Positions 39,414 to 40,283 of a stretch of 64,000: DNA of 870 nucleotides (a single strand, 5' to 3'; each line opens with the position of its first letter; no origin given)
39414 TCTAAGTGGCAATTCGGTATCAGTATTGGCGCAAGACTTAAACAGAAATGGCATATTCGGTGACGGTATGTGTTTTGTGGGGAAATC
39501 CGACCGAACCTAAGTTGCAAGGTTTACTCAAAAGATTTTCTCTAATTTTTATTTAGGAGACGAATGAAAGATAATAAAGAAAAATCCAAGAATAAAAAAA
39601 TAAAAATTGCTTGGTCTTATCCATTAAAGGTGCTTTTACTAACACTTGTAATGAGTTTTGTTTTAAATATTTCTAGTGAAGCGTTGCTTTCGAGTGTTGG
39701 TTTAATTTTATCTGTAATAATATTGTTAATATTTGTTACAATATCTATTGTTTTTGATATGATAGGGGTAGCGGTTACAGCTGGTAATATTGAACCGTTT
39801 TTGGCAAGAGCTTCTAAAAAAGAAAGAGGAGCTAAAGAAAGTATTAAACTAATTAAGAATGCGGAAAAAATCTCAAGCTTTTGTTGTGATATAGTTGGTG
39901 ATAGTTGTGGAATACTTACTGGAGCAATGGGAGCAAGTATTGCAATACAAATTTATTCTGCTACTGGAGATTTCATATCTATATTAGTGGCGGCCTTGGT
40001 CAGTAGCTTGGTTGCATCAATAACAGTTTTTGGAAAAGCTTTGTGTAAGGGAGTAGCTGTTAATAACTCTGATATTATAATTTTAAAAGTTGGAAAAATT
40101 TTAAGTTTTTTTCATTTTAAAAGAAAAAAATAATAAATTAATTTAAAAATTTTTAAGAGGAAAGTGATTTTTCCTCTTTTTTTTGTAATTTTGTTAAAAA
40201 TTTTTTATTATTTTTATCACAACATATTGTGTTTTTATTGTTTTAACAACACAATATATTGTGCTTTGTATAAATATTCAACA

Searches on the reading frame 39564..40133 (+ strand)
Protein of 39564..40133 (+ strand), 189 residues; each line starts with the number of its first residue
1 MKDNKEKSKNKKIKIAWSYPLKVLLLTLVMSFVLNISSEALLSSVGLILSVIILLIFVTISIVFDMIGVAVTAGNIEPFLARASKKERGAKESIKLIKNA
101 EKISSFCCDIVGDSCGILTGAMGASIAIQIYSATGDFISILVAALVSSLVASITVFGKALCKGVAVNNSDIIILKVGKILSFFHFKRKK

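Call 4: search_protein_families(library=pfam, proteins=[window:39564-40133:+])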
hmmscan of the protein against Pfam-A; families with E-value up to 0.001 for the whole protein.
window:39564-40133:+ (189 aa): 1 family
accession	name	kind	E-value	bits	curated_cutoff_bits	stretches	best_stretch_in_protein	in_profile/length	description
PF01595.25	CNNM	-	1.8e-06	28.2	28.4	1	52-184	1-128/181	Cyclin M transmembrane N-terminal domain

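Call 5: search_protein_families(library=ncbifam, proteins=[window:39564-40133:+])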
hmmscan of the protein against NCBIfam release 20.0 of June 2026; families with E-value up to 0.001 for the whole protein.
window:39564-40133:+ (189 aa): 0 families

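Call 10: find_encoding_contigs(protein=window:39564-40133:+, flank=4000, max_places=8)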
Protein window:39564-40133:+ (189 aa): 6 contigs read that carry it; 3 places shown.
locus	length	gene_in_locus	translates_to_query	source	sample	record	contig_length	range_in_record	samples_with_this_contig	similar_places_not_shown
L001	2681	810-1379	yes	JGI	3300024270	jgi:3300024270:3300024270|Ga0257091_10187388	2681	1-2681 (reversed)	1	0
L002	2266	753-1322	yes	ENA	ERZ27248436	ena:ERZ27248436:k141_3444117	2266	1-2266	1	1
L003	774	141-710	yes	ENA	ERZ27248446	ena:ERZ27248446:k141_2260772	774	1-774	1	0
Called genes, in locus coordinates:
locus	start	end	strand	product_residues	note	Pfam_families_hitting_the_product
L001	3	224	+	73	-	?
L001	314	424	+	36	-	-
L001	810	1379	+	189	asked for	PF01595:CNNM (weak)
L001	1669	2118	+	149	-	PF01316:Arg_repressor, PF02863:Arg_repressor_C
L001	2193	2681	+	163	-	?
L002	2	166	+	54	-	?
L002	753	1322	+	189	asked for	PF01595:CNNM (weak)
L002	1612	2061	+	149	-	PF01316:Arg_repressor, PF02863:Arg_repressor_C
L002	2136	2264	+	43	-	?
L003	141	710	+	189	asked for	PF01595:CNNM (weak)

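Call 11: find_homologous_proteins(query=window:39564-40130:+)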
Query window:39564-40130:+ (189 aa): 186 proteins with E <= 0.001 among 840 candidates; the best 120 are listed.
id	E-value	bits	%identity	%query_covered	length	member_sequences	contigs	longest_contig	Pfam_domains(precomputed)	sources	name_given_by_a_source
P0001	1.4e-107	375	100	100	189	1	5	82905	PF01595.26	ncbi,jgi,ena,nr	ncbi:MAG: hypothetical protein E7359_01070 [Clostridiales bacterium]|nr:hypothetical protein [Clostr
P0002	4.6e-94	331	86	100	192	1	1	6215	PF01595.26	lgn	-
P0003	9.9e-94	330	86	100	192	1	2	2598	PF01595.26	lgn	-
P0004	4.7e-88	311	84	86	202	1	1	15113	PF01595.26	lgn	-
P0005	2.9e-86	306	82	86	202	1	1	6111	PF01595.26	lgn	-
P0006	3.3e-86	305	82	86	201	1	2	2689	PF01595.26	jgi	-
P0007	7.3e-86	304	78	99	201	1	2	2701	PF01595.26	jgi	-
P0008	2.1e-85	303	83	88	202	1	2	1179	PF01595.26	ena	-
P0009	2.7e-85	302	79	100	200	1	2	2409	PF01595.26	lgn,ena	-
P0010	9.0e-83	294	80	87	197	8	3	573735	PF01595.26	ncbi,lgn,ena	-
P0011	1.7e-82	293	77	99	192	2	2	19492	PF01595.26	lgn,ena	-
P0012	3.3e-82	292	77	94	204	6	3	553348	PF01595.26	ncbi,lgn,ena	-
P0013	1.3e-81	290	75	99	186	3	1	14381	PF01595.26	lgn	-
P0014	1.5e-81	290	78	97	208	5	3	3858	PF01595.26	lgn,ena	-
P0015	5.5e-81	288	74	100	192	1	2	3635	PF01595.26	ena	-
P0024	5.1e-76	272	73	90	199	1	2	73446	PF01595.26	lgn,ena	-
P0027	2.1e-74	267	67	98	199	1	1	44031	PF01595.26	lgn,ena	-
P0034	6.9e-70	252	71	88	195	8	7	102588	PF01595.26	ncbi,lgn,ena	-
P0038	8.0e-50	187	51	98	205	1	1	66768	PF01595.26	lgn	-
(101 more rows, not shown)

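Call 29: find_related_loci(query=A1, collection=genome_contigs, flank=3500)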
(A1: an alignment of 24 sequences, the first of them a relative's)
Query A1 (189 aa) in genome_contigs; peptide patterns used: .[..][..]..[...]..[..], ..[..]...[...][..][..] (x = any residue, [..] = any of these).
600 stretches matched a pattern (row limit reached: there are more); 557 encode a relative of the query (tblastn E <= 1e-3); the best 80 are kept; 80 distinct loci.
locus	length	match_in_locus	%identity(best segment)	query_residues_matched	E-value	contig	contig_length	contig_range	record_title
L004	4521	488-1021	71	1-180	4e-68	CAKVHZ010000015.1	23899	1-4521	MAG: uncultured Clostridia bacterium isolate REFINED_METABAT215_TOP10_CONTIGS_1500_ASSEMBLY_K77_MERGED__Hadza_MoBio_hadz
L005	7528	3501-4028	45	15-189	6e-47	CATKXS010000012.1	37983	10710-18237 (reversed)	MAG TPA_asm: uncultured Clostridia bacterium isolate MGG03635_1680015435 genome assembly, contig: ERR2844015_3701, whole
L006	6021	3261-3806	49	5-189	2e-46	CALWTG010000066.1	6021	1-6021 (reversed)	MAG: uncultured Clostridia bacterium isolate BRZ_AD__bin10 genome assembly, contig: BRZ_AD__NODE_11080_length_6021_cov_3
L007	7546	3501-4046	45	5-186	4e-46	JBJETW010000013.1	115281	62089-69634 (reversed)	MAG: Candidatus Onthoplasma sp. isolate PUUB17_bin.020 NODE_74_length_115281_cov_9.917441, whole genome shotgun sequence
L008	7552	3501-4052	50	2-188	3e-50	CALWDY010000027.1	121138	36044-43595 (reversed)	MAG: uncultured Clostridia bacterium isolate E03__bin344 genome assembly, contig: E03__k127_6103689, whole genome shotgu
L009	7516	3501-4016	50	19-189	2e-44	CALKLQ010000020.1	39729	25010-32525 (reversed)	MAG TPA_asm: uncultured Clostridia bacterium isolate ERR911987_bin.81_CONCOCT_v1.1_MAG genome assembly, contig: ERZ82470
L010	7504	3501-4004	43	19-187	9e-43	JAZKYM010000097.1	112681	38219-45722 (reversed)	MAG: Vescimonas sp. isolate T1900045101_TC20190095.MAGScoT_cleanbin_000017 SGB_4762_k141_1069169, whole genome shotgun s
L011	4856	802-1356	43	1-186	2e-42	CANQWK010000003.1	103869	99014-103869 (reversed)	MAG: uncultured Clostridia bacterium isolate Lapin-014__bin47 genome assembly, contig: Lapin-014__NODE_81_length_103869_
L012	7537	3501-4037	41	6-185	1e-42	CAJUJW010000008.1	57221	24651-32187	MAG TPA_asm: uncultured Oscillibacter sp. isolate MGBC143446 genome assembly, contig: MGBC143446.8, whole genome shotgun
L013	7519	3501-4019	44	11-184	1e-41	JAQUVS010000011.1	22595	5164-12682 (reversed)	MAG: Bacilli bacterium isolate STD2_172 NODE_8213_length_22595_cov_9.836434_Sandtown_D2, whole genome shotgun sequence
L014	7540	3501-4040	44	5-183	9e-42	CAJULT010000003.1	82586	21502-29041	MAG TPA_asm: uncultured Christensenellaceae bacterium isolate MGBC157384 genome assembly, contig: MGBC157384.3, whole ge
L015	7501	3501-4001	46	19-184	6e-42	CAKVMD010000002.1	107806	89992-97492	MAG: uncultured Clostridia bacterium isolate REFINED_METABAT215_TOP10_CONTIGS_1500_ASSEMBLY_K77_MERGED__Hadza_MoBio_hadz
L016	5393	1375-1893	46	9-183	2e-41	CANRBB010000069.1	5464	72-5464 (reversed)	MAG: uncultured Bacilli bacterium isolate Lapin-016__bin61 genome assembly, contig: Lapin-016__NODE_14329_length_5464_co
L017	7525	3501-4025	40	17-189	3e-41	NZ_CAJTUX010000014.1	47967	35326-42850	MAG: uncultured Oscillibacter sp. isolate MGBC114583, whole genome shotgun sequence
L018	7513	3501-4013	41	18-189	4e-41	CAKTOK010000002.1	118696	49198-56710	MAG: uncultured Oscillospiraceae bacterium isolate REFINED_METABAT215_TOP10_CONTIGS_1500_ASSEMBLY_K77_MERGED__Hadza_MoBi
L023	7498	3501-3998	51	19-183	7e-41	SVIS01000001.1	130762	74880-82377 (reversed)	MAG: Clostridiales bacterium isolate SIG415 NODE_2975_length_130762_cov_3.274115, whole genome shotgun sequence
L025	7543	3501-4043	39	5-189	2e-40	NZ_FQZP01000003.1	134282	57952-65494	Thermoclostridium caenicola strain DSM 19027, whole genome shotgun sequence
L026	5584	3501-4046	41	4-188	3e-40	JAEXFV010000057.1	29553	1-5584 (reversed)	MAG: Bacillota bacterium isolate OH_HBB_28 k127_764807, whole genome shotgun sequence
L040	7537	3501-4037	41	5-187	6e-39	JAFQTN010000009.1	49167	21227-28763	MAG: Bacilli bacterium isolate RGIG2137 Goat_Colon-6__c833, whole genome shotgun sequence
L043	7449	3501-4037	36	5-186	6e-39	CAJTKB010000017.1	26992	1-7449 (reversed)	MAG TPA_asm: uncultured Bacilli bacterium isolate MGBC103219 genome assembly, contig: MGBC103219.17, whole genome shotgu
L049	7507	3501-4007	41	13-184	4e-38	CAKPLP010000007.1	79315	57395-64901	MAG: uncultured Bacilli bacterium isolate REFINED_METABAT215_TOP10_CONTIGS_1500_ASSEMBLY_K77_MERGED__Hadza_MoBio_hadza-E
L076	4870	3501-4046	34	2-184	2e-36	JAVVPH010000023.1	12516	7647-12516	MAG: Oscillibacter sp. isolate CGS10Y1-bin26 NODE_5944_length_12516_cov_9.280395, whole genome shotgun sequence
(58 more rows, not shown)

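Call 43: find_encoding_contigs(protein=P0002, flank=4000, max_places=2)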
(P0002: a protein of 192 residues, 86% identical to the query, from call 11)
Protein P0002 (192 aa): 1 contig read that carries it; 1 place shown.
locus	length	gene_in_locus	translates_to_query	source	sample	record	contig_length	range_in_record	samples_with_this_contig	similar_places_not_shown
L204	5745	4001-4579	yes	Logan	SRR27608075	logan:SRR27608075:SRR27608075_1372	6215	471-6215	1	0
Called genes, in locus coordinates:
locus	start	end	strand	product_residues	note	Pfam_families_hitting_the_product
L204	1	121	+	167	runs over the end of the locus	PF09581:Spore_III_AF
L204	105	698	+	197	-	-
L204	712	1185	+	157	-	PF12685:SpoIIIAH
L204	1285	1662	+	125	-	PF03780:Asp23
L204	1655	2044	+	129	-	PF01029:NusB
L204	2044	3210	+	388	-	PF13742:tRNA_anti_2, PF01336:tRNA_anti-codon (weak), PF02601:Exonuc_VII_L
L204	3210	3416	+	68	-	-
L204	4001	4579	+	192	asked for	PF01595:CNNM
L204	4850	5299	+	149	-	PF01316:Arg_repressor, PF02863:Arg_repressor_C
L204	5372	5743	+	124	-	?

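Call 44: find_encoding_contigs(protein=P0004, flank=4000, max_places=2)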
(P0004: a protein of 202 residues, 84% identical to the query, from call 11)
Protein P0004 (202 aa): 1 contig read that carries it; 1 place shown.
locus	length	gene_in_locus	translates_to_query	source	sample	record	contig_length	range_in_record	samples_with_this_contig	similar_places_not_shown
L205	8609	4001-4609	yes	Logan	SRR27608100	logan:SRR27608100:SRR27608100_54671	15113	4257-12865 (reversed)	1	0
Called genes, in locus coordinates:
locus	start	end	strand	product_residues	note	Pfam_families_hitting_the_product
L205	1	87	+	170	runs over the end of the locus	PF09581:Spore_III_AF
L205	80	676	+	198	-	-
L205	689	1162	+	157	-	PF12685:SpoIIIAH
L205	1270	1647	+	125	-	PF03780:Asp23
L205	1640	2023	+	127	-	PF01029:NusB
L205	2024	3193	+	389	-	PF13742:tRNA_anti_2, PF01336:tRNA_anti-codon (weak), PF02601:Exonuc_VII_L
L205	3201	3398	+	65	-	PF02609:Exonuc_VII_S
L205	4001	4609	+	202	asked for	PF01595:CNNM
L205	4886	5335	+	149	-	PF01316:Arg_repressor, PF02863:Arg_repressor_C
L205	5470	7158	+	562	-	PF02463:SMC_N, PF13476:AAA_23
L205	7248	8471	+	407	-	PF13180:PDZ_2 (faint), PF05580:Peptidase_S55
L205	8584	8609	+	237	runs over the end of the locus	PF08769:Spo0A_C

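Call 45: find_encoding_contigs(protein=P0010, flank=4000, max_places=2)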
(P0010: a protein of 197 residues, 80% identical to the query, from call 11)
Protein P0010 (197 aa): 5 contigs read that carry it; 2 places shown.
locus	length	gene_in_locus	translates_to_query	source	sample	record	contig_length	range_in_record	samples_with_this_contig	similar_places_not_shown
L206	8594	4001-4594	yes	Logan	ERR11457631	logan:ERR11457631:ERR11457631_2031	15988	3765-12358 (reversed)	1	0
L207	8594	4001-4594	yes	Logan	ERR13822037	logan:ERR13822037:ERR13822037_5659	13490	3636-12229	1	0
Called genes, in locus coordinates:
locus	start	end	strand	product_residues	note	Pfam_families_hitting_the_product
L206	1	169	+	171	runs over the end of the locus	PF09581:Spore_III_AF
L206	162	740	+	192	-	-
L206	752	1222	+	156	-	PF12685:SpoIIIAH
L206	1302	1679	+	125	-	PF03780:Asp23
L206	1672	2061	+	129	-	PF01029:NusB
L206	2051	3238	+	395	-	PF13742:tRNA_anti_2, PF01336:tRNA_anti-codon (weak), PF02601:Exonuc_VII_L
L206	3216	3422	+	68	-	PF02609:Exonuc_VII_S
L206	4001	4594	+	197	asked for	PF01595:CNNM (weak)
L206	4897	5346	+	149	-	PF01316:Arg_repressor, PF02863:Arg_repressor_C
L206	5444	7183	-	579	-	PF12679:ABC2_membrane_2, PF10920:DUF2705, PF12730:ABC2_membrane_4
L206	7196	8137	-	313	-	PF00005:ABC_tran, PF13304:AAA_21 (weak)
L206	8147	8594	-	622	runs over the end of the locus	PF03551:PadR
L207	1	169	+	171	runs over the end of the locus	PF09581:Spore_III_AF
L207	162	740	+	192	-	-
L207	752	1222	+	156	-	PF12685:SpoIIIAH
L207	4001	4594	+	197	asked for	PF01595:CNNM (weak)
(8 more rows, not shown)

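Call 46: find_encoding_contigs(protein=P0012, flank=4000, max_places=2)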
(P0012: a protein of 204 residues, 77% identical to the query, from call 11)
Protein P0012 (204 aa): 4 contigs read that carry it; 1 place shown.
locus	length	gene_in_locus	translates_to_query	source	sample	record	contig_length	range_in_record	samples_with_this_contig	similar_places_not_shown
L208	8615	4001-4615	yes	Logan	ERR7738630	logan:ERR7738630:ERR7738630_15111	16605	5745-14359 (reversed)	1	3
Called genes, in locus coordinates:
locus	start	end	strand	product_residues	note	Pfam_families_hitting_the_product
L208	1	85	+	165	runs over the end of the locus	PF09581:Spore_III_AF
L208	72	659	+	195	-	-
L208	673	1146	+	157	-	PF12685:SpoIIIAH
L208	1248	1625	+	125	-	PF03780:Asp23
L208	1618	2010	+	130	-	PF01029:NusB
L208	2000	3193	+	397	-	PF13742:tRNA_anti_2, PF01336:tRNA_anti-codon (weak), PF02601:Exonuc_VII_L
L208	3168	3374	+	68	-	PF02609:Exonuc_VII_S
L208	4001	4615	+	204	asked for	PF01595:CNNM (weak)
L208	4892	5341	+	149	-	PF01316:Arg_repressor, PF02863:Arg_repressor_C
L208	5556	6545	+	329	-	PF00579:tRNA-synt_1b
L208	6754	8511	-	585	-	PF12679:ABC2_membrane_2, PF12698:ABC2_membrane_3 (weak), PF10920:DUF2705, PF12730:ABC2_membrane_4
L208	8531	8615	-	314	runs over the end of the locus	PF00005:ABC_tran, PF13304:AAA_21 (weak)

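Call 47: find_encoding_contigs(protein=P0024, flank=4000, max_places=1)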
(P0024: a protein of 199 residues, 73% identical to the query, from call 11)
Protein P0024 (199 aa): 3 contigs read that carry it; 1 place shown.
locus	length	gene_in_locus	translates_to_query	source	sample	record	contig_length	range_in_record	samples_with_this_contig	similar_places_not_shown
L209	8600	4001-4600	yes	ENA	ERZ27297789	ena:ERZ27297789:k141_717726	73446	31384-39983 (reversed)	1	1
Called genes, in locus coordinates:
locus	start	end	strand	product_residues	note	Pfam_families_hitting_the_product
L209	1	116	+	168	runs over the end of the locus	PF09581:Spore_III_AF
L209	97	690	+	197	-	-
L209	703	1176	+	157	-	PF12685:SpoIIIAH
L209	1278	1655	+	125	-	PF03780:Asp23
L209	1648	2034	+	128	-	PF01029:NusB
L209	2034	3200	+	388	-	PF13742:tRNA_anti_2, PF01336:tRNA_anti-codon (weak), PF02601:Exonuc_VII_L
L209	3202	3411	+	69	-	PF02609:Exonuc_VII_S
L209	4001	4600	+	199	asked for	PF01595:CNNM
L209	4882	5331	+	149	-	PF01316:Arg_repressor, PF02863:Arg_repressor_C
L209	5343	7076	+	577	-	PF02463:SMC_N, PF13476:AAA_23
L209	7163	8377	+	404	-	PF05580:Peptidase_S55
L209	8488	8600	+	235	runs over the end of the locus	PF08769:Spo0A_C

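Call 48: find_encoding_contigs(protein=P0027, flank=4000, max_places=1)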
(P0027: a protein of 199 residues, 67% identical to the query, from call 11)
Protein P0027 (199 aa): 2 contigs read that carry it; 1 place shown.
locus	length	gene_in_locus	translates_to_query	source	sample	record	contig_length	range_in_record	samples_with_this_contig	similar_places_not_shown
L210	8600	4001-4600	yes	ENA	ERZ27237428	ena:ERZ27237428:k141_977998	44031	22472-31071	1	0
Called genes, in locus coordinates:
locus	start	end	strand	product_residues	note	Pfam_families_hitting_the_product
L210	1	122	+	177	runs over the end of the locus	PF09581:Spore_III_AF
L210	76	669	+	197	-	-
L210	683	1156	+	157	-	PF12685:SpoIIIAH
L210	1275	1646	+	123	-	PF03780:Asp23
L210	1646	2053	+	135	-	PF01029:NusB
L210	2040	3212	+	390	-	PF13742:tRNA_anti_2, PF01336:tRNA_anti-codon, PF02601:Exonuc_VII_L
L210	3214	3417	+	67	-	PF02609:Exonuc_VII_S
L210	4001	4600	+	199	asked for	PF01595:CNNM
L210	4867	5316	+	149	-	PF01316:Arg_repressor, PF02863:Arg_repressor_C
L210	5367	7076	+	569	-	PF02463:SMC_N, PF13476:AAA_23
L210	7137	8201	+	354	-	PF13180:PDZ_2 (weak), PF05580:Peptidase_S55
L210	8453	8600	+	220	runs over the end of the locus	PF08769:Spo0A_C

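Call 49: find_encoding_contigs(protein=P0034, flank=4000, max_places=1)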
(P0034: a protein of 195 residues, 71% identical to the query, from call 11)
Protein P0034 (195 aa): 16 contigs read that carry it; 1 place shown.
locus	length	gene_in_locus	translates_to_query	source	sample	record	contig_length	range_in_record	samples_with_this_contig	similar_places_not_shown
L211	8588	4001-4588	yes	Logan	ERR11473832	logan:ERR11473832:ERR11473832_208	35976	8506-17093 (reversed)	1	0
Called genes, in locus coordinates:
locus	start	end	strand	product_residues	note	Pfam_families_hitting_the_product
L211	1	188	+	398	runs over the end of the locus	PF09546:Spore_III_AE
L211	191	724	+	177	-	PF09581:Spore_III_AF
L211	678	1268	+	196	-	-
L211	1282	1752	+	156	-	PF12685:SpoIIIAH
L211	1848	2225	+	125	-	PF03780:Asp23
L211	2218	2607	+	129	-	PF01029:NusB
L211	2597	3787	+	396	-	PF13742:tRNA_anti_2, PF01336:tRNA_anti-codon (weak), PF02601:Exonuc_VII_L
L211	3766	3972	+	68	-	-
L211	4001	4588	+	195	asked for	PF01595:CNNM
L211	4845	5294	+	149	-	PF01316:Arg_repressor, PF02863:Arg_repressor_C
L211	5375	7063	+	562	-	PF02463:SMC_N, PF13476:AAA_23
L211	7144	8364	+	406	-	PF05580:Peptidase_S55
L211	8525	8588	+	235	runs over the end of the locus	PF08769:Spo0A_C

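Call 50: find_encoding_contigs(protein=P0038, flank=4000, max_places=1)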
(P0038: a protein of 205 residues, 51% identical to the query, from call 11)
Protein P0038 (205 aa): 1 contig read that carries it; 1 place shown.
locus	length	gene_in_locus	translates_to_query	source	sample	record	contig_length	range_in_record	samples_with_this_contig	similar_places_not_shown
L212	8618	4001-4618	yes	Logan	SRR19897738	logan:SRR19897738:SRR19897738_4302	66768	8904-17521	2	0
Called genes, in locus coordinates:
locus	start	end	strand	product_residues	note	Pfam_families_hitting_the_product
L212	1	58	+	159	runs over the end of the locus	PF09581:Spore_III_AF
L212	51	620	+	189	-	-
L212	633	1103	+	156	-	PF12685:SpoIIIAH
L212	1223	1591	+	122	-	PF03780:Asp23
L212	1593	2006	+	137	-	PF01029:NusB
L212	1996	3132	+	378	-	PF13742:tRNA_anti_2, PF01336:tRNA_anti-codon, PF02601:Exonuc_VII_L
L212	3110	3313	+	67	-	PF02609:Exonuc_VII_S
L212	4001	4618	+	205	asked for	PF01595:CNNM (weak)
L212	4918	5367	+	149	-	PF01316:Arg_repressor, PF02863:Arg_repressor_C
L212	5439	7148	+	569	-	PF02463:SMC_N, PF13476:AAA_23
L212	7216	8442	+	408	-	PF13180:PDZ_2 (weak), PF05580:Peptidase_S55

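Call 54: find_encoding_contigs(protein=P0034, flank=10000, max_places=5)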
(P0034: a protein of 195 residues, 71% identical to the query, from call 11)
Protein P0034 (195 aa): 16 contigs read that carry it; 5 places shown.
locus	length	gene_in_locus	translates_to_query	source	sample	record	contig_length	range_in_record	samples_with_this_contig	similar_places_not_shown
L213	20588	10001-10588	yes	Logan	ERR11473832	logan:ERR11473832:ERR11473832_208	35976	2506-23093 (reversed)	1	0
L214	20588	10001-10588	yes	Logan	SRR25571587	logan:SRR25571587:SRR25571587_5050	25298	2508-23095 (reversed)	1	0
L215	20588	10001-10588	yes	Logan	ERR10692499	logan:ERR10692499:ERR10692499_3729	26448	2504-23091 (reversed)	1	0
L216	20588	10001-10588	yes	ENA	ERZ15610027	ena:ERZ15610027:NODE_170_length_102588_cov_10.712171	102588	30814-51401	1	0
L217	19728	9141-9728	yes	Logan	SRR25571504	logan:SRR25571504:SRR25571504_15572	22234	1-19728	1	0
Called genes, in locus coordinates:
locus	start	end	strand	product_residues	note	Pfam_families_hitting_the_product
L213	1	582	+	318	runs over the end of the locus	PF01368:DHH, PF02272:DHHA1 (weak)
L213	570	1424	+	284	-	PF01509:TruB_N, PF16198:TruB_C_2 (faint)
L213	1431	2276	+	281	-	PF01261:AP_endonuc_2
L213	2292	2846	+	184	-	PF08207:EFP_N, PF01132:EFP, PF09285:Elong-fact-P_C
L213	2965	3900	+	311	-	PF19568:Spore_III_AA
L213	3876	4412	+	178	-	PF09548:Spore_III_AB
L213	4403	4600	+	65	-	PF06686:SpoIIIAC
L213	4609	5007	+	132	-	PF06686:SpoIIIAC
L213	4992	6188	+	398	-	PF09546:Spore_III_AE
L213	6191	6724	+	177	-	PF09581:Spore_III_AF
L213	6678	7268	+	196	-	-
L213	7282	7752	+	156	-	PF12685:SpoIIIAH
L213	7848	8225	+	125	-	PF03780:Asp23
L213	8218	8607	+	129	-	PF01029:NusB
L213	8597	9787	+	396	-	PF13742:tRNA_anti_2, PF01336:tRNA_anti-codon (weak), PF02601:Exonuc_VII_L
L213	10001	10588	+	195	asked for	PF01595:CNNM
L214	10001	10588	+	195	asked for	PF01595:CNNM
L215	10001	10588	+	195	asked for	PF01595:CNNM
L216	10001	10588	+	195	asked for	PF01595:CNNM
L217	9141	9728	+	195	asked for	PF01595:CNNM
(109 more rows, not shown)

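Call 66: predict_structure(alignment_id=A1)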
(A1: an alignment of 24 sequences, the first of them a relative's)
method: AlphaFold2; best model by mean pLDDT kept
length: 189 residues; sequences in the alignment: 24
mean_pLDDT: 81.0   pTM: 0.72
mean pLDDT of the five models: 81.0, 78.4, 77.8, 76.8, 75.0
residues with pLDDT >= 90: 39; 70-90: 125; 50-70: 15; < 50: 10
segments of 3 or more residues with pLDDT < 50: 1-7
pLDDT, mean of each block of 10 residues (from residue 1): 46 68 83 79 75 88 92 90 88 90 89 84 78 72 85 89 90 89 62
secondary structure, 60 per line:
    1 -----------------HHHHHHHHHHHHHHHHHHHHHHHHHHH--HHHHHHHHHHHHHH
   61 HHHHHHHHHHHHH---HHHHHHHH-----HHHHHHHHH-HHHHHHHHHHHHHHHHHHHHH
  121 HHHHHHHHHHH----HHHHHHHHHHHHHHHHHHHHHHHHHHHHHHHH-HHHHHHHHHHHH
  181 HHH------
elements in order: H18-44 H47-73 H77-84 H90-98 H100-131 H136-167 H169-183

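Call 69: fold_search(model_id=the predicted structure, library=pdb)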
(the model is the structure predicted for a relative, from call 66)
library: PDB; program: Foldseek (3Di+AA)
matches with E <= 10: 172; with E <= 0.001: 0
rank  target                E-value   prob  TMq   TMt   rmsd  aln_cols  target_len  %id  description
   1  7m1t_A                3.7e-03  1.00  0.58  0.36   3.0       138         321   22  Crystal structure of an archaeal CNNM, MtCorB, with C-terminal deletion in complex with Mg2+-ATP (released 2021-06-16)
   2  7m1t_B                6.9e-03  1.00  0.59  0.37   2.9       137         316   22  Crystal structure of an archaeal CNNM, MtCorB, with C-terminal deletion in complex with Mg2+-ATP (released 2021-06-16)
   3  7m1u_A                3.5e-02  1.00  0.56  0.36   3.2       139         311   22  Crystal structure of an archaeal CNNM, MtCorB, R235L mutant with C-terminal deletion (released 2021-06-16)
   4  7m1u_B                4.7e-02  1.00  0.56  0.37   3.1       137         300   20  Crystal structure of an archaeal CNNM, MtCorB, R235L mutant with C-terminal deletion (released 2021-06-16)
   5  7cff                  8.0e-02  1.00  0.50  0.59   4.6       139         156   16  Structure of the thermostabilized transmembrane domain of the bacterial CNNM/CorC family Mg2+ transporter in complex wit (released 2021-02-24)
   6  7cfg                  1.5e-01  1.00  0.50  0.59   4.6       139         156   16  Structure of the transmembrane domain of the bacterial CNNM/CorC family Mg2+ transporter in complex with Mg2+ (released 2021-02-24)
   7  9ddn_B                1.2e+00  0.13  0.22  0.19  16.9       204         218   13  E. coli TolAQR conformation II (released 2025-07-09)
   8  9kpz_D                1.3e+00  0.14  0.23  0.20  18.6       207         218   14  Structure of TolQRA complex at pH 5.4 from E.coli (released 2026-03-04)
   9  9ddm_A                1.3e+00  0.13  0.22  0.19  16.5       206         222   13  E. coli TolAQR conformation I (released 2025-07-09)
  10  4dcn_D                1.5e+00  0.08  0.17  0.17  20.5       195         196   12  Crystal Structure Analysis of the Arfaptin2 BAR domain in Complex with ARL1 (released 2012-06-13)
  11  9kpz_A                1.7e+00  0.08  0.19  0.17  16.3       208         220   12  Structure of TolQRA complex at pH 5.4 from E.coli (released 2026-03-04)
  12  9ijm_F                1.8e+00  0.15  0.27  0.25  14.2       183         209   10  Bacterial flagellar sodium-driven stator PomA5PomB2 with 100 mM NaCl and 0.1 mM phenamil (released 2025-01-01)
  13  9ddm_D                1.9e+00  0.08  0.19  0.17  16.9       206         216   15  E. coli TolAQR conformation I (released 2025-07-09)
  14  6xss_A                2.2e+00  0.14  0.21  0.16  19.4       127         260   18  CryoEM structure of designed helical fusion protein C4_nat_HFuse-7900 (released 2020-12-23)
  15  6m6z_A                2.2e+00  0.13  0.25  0.24  11.5       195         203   13  A de novo designed transmembrane nanopore, TMH4C4 (released 2020-06-24)
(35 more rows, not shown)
